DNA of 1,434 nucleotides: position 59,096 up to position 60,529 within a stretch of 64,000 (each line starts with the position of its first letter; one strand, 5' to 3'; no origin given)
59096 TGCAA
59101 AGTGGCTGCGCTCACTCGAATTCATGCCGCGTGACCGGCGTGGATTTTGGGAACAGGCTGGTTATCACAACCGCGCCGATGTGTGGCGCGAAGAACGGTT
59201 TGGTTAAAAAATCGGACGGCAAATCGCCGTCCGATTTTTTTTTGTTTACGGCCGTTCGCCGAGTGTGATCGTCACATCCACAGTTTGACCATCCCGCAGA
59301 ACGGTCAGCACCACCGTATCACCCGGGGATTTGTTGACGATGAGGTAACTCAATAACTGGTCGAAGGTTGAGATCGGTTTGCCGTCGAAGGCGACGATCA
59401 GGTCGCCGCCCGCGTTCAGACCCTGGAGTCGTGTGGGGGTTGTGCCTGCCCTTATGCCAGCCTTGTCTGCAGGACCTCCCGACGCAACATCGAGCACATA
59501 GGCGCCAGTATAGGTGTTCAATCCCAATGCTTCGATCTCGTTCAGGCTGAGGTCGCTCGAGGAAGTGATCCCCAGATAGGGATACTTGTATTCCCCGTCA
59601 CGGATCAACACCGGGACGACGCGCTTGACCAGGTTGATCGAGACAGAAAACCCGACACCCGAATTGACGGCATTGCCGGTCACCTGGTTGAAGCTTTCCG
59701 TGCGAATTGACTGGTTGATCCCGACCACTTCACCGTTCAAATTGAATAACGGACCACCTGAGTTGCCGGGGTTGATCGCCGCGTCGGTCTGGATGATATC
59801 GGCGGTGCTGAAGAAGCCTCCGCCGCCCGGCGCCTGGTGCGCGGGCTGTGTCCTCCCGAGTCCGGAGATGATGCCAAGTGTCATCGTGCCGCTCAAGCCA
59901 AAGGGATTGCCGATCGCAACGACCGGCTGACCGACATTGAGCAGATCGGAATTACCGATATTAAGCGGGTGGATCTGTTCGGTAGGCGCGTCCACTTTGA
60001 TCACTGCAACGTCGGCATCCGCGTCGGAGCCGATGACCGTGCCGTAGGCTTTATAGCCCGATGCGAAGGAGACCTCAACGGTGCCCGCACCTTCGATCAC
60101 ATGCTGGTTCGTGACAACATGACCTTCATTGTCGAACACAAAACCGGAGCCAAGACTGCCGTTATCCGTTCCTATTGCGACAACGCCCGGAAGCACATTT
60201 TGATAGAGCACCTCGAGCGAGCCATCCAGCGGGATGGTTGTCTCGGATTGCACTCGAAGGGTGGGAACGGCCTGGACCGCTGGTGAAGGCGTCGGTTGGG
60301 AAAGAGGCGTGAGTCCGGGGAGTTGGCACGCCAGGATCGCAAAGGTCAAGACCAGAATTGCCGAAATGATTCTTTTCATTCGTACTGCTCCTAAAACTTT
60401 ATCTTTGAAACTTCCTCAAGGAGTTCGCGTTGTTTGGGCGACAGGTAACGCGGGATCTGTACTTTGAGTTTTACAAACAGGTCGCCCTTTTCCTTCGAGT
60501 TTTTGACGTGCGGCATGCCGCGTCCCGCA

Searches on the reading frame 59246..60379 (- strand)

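Call 60: search_protein_families(library=padloc, proteins=[window:59246-60379:-], max_evalue=0.001)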
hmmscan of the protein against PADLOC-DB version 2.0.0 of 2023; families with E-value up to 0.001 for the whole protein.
window:59246-60379:- (377 aa): 5 families
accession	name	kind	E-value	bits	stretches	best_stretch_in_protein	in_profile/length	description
PDLC02960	RT-Protease_XI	-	9.3e-15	52.5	1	73-225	347-486/506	single gene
PDLC02959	RT-Protease_XI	-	3.1e-13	47.5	1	71-225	346-489/510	single gene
PDLC04593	PDC-M35A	-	3.2e-07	28.4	1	74-170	20-130/216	-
PDLC05022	PDC-S45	-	5.5e-06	23.5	0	67-108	25-77/293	-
PDLC03855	LmuA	-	5.3e-05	20.7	1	76-225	16-173/425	-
